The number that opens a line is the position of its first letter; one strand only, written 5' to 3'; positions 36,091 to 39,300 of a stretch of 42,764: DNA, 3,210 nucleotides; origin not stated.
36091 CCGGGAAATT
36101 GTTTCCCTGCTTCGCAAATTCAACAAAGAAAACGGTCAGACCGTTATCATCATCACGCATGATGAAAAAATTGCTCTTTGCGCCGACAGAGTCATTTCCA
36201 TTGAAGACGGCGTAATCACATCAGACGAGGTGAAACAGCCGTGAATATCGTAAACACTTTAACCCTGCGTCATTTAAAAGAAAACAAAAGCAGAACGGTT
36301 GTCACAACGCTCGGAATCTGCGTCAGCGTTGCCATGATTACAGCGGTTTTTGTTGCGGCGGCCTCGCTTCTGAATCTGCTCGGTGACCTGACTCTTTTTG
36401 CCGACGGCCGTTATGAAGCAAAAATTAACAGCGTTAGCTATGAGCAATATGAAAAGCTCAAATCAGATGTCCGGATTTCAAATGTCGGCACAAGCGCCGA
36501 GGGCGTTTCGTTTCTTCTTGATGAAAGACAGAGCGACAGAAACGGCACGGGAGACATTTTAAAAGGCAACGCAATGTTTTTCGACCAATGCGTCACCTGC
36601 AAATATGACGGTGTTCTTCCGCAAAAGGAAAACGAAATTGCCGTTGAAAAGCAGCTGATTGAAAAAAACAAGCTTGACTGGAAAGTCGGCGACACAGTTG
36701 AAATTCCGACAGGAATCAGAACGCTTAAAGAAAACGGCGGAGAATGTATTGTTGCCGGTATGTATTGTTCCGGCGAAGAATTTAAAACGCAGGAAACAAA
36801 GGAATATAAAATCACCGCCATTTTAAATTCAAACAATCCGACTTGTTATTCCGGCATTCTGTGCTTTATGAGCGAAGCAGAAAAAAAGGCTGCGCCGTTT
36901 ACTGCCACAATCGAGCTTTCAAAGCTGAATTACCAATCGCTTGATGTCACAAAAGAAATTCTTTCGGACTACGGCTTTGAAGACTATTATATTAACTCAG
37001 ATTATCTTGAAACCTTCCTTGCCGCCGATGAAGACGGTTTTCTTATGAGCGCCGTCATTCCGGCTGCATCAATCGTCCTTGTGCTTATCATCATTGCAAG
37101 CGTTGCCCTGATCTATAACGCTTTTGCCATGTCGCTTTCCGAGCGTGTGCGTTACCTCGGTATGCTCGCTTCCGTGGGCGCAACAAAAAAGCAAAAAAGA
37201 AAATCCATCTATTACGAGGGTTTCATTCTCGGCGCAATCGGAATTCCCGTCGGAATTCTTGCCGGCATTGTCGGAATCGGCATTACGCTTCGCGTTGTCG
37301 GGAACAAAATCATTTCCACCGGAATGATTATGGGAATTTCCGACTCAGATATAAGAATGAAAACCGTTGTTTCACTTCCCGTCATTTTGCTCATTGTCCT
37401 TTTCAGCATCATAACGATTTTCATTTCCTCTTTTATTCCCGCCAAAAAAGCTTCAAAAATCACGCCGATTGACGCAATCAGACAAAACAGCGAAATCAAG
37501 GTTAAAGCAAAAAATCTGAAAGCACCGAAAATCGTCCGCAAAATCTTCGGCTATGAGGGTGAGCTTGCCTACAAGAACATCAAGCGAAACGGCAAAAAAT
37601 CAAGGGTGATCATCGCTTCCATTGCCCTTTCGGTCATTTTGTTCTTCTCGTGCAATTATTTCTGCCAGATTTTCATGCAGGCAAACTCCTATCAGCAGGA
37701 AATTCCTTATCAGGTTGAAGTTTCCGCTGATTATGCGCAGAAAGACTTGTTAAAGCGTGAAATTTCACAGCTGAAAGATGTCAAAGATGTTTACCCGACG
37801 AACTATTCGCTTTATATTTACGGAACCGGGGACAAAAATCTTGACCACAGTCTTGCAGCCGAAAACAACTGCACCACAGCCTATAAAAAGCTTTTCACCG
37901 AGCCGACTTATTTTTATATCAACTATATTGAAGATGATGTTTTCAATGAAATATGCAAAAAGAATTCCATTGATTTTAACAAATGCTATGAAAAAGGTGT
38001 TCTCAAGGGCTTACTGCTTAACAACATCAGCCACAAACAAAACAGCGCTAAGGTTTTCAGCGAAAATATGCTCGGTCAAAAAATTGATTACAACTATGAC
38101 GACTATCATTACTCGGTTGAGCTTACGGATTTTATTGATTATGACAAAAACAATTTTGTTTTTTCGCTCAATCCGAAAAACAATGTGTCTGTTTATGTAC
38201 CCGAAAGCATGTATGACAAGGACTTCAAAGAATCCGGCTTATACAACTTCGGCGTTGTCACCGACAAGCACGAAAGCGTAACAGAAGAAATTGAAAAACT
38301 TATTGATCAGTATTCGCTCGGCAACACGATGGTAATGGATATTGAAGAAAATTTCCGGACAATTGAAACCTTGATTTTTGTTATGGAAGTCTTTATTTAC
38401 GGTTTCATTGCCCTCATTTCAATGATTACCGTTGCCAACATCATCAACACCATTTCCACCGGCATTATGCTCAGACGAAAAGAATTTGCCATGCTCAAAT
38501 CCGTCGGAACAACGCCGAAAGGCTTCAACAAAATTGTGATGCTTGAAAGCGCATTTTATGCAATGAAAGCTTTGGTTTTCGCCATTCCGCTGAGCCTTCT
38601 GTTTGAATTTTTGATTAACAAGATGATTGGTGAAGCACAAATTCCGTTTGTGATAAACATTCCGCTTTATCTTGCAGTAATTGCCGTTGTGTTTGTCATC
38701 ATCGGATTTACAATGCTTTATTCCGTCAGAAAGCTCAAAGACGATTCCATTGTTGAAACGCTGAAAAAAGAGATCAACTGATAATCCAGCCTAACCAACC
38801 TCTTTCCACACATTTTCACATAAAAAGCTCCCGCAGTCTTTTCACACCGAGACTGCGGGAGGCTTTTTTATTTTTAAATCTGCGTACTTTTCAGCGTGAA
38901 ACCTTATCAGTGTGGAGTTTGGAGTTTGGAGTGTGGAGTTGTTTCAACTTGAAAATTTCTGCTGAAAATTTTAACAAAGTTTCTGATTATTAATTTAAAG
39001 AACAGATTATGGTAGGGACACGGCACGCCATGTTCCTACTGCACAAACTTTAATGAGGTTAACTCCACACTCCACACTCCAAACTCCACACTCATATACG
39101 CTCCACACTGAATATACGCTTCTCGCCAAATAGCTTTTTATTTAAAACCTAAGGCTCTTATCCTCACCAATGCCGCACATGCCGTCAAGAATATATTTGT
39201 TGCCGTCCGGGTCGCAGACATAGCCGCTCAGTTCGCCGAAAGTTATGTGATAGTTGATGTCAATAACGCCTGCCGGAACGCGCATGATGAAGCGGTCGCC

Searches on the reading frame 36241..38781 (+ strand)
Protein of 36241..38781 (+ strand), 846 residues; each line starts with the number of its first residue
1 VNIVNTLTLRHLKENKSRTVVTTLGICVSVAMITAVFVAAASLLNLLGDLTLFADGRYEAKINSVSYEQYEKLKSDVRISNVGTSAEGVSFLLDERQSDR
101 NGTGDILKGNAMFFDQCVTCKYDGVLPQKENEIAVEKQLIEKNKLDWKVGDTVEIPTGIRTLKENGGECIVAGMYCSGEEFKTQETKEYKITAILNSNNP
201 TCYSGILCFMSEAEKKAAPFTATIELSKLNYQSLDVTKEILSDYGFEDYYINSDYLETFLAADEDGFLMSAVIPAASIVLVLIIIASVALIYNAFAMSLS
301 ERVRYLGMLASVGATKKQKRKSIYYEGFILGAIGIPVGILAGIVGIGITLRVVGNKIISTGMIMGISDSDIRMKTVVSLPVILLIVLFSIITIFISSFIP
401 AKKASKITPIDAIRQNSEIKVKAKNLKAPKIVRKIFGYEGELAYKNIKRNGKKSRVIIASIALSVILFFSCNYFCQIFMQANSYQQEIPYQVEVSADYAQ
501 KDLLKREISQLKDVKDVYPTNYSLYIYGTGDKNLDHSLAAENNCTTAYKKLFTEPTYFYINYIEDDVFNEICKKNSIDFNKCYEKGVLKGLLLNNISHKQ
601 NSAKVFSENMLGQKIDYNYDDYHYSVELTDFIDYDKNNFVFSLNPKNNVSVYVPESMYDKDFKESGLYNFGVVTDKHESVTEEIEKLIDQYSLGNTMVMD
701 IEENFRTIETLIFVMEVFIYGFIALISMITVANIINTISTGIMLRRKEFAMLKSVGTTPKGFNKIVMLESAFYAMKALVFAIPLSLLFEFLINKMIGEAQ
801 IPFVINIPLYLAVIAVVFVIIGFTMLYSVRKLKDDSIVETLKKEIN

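Call 26: search_protein_families(library=pfam, proteins=[window:36241-38781:+])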
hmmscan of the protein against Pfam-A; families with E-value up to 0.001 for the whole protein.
window:36241-38781:+ (846 aa): 1 family
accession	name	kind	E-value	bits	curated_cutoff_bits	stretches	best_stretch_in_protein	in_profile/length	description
PF02687.27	FtsX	-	3.5e-30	105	25.5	2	722-833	3-116/120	FtsX-like permease C-terminal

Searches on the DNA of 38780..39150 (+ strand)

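Call 9: search_rna_families(source=window, start=38780, end=39150, threshold=evalue, max_evalue=10, show_alignments=3)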
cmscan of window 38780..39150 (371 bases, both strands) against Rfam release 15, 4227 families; matches with E-value up to 10: 4.
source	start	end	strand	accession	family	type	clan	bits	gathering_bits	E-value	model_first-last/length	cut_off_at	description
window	38890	39112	-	RF04128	MIR8562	Gene; miRNA;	-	36.5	211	3.3e-05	1-242/242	no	MIR8562 microRNA precursor family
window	38908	39110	+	RF04128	MIR8562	Gene; miRNA;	-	31.5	211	0.00043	1-242/242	no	MIR8562 microRNA precursor family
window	38811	38872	+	RF02386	sau-19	Gene; sRNA;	-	16.2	80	4.1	1-75/75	no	Staphylococcus sRNA sau-19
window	38941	38962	+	RF01355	CRISPR-DR26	Gene; CRISPR;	-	14.7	39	8.8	1-25/25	no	CRISPR RNA direct repeat element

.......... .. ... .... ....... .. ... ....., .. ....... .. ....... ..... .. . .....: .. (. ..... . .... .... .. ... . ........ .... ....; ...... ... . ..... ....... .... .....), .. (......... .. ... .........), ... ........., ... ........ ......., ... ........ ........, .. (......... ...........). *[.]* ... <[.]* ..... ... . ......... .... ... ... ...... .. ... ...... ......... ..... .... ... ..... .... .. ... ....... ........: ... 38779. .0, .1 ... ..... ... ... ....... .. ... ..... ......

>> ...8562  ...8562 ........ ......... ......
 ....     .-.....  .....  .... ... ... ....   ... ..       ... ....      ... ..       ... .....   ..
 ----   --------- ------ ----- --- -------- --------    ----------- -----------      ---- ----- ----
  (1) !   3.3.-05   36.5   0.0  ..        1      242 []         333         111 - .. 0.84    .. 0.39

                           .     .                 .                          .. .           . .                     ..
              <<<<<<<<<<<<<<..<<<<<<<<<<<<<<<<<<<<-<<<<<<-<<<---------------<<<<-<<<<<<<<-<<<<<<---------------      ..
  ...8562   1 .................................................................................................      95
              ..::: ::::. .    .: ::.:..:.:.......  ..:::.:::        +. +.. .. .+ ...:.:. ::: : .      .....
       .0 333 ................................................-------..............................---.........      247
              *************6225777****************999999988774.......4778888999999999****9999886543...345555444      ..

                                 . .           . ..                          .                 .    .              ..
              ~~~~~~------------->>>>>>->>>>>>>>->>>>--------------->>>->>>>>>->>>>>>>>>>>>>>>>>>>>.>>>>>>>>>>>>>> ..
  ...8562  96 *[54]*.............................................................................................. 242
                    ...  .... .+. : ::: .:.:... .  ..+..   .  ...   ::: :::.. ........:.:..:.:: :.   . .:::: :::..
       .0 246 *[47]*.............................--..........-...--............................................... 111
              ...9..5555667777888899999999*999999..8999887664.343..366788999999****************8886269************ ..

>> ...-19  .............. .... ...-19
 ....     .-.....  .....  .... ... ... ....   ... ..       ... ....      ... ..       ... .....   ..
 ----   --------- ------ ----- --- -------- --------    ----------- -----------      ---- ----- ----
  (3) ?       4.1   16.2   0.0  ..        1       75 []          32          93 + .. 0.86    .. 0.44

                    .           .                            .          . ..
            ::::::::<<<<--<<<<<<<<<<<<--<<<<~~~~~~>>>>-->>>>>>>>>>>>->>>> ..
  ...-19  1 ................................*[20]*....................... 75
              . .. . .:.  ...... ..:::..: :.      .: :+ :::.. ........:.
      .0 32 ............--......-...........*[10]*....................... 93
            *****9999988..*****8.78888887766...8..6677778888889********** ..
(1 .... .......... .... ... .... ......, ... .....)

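Call 64: search_dna_similar(query=window:38900-39115:+, collection=plasmids, mode=distant, max_evalue=0.001, max_rows=15)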
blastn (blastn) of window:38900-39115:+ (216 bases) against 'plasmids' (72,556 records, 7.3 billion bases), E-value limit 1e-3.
No match.

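Call 65: search_dna_similar(query=window:38900-39115:+, collection=phages, mode=distant, max_evalue=0.001, max_rows=15)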
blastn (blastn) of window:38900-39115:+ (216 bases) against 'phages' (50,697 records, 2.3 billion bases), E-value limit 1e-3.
No match.
